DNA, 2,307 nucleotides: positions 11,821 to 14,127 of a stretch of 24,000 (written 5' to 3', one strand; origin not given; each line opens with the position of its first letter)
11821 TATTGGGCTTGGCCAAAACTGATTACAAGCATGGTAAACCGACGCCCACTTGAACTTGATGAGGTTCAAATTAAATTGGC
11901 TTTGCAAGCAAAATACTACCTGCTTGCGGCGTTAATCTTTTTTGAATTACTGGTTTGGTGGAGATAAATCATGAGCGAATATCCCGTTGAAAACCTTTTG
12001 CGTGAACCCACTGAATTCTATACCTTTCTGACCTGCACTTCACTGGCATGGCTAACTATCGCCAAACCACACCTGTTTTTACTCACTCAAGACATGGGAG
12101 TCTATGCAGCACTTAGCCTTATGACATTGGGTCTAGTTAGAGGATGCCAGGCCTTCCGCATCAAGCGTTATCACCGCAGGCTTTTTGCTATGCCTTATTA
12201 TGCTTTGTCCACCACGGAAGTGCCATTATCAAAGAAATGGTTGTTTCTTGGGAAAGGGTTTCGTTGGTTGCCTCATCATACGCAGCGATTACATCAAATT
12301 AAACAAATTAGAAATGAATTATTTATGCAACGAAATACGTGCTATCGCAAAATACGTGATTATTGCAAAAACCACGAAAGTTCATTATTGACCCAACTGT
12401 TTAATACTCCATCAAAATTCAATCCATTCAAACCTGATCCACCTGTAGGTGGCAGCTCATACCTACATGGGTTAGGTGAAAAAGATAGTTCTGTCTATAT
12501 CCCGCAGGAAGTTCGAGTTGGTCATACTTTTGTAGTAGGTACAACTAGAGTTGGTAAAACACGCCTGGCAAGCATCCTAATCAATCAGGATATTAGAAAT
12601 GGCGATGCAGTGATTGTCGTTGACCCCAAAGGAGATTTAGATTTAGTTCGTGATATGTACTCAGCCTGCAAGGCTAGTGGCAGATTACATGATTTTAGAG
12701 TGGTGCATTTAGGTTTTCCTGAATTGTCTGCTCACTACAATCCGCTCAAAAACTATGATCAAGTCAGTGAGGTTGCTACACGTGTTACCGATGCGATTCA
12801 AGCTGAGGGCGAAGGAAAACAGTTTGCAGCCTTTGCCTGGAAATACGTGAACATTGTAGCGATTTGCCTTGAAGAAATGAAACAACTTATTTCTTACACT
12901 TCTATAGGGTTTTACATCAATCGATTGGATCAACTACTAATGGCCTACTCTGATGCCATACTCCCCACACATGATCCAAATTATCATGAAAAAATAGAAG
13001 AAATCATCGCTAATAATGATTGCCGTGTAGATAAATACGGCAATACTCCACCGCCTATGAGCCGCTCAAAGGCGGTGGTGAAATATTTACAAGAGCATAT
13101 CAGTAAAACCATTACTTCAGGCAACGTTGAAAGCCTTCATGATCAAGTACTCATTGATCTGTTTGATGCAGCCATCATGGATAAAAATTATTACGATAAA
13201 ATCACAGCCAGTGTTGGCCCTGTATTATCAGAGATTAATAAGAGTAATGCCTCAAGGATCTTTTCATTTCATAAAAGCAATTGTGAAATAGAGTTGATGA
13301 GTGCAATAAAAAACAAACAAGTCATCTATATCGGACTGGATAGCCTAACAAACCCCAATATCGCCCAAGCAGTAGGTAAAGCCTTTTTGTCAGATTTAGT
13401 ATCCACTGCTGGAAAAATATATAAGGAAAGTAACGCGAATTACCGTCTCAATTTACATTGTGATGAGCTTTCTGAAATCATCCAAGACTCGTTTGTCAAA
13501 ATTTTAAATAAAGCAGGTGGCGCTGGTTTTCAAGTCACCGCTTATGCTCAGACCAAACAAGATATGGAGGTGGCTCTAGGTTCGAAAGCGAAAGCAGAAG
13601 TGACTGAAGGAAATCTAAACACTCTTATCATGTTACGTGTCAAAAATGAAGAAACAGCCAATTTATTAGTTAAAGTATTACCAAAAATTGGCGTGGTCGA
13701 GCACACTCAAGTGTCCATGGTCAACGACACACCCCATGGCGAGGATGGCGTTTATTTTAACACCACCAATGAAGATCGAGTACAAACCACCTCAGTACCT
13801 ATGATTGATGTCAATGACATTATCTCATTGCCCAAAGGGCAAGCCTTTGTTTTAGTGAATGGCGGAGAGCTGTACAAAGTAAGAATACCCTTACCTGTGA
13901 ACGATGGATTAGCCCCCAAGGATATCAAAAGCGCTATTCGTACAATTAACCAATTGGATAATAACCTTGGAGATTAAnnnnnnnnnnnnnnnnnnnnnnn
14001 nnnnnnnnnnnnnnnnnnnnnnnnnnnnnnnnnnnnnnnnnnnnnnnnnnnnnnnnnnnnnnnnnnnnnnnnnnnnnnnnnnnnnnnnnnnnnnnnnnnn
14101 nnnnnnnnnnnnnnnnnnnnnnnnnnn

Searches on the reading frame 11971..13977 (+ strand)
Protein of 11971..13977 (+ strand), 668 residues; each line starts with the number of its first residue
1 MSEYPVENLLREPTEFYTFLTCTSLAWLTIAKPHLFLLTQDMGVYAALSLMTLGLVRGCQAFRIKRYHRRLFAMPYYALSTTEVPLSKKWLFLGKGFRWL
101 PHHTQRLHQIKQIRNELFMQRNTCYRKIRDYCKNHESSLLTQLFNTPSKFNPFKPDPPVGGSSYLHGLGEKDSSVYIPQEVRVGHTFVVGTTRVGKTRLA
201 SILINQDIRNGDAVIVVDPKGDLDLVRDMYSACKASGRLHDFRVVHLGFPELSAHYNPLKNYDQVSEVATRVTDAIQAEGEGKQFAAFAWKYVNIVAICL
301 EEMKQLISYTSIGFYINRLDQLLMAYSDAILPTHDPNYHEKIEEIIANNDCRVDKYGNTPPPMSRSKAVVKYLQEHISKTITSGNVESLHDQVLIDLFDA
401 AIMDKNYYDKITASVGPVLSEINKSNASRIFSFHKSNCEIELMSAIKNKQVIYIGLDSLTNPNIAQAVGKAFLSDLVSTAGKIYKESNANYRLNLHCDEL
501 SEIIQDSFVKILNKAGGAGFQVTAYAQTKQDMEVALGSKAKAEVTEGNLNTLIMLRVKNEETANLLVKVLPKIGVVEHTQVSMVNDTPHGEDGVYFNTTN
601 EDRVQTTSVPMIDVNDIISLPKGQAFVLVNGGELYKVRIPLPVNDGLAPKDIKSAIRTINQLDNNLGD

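Call 8: search_protein_families(library=pfam, proteins=[window:11971-13977:+], max_evalue=0.01)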
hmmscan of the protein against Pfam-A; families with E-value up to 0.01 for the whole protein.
window:11971-13977:+ (668 aa): 5 families
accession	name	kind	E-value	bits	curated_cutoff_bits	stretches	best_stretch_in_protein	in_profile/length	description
PF10412.15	TrwB_AAD_bind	-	3.5e-11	43.1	20.5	2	175-223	7-55/387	Type IV secretion-system coupling protein DNA-binding domain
PF12696.13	TraG-D_C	-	2.8e-10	40.7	22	1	493-622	2-126/126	TraM recognition site of TraD and TraG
PF02534.20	T4SS-DNA_transf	-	1.2e-07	31.4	20.1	1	184-632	45-435/468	Type IV secretory system Conjugative DNA transfer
PF01935.23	DUF87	-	0.0019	18.8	23.2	1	185-226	25-67/220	Helicase HerA, central domain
PF05872.18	HerA_C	-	0.0021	17.2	22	1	170-276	8-110/502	Helicase HerA-like C-terminal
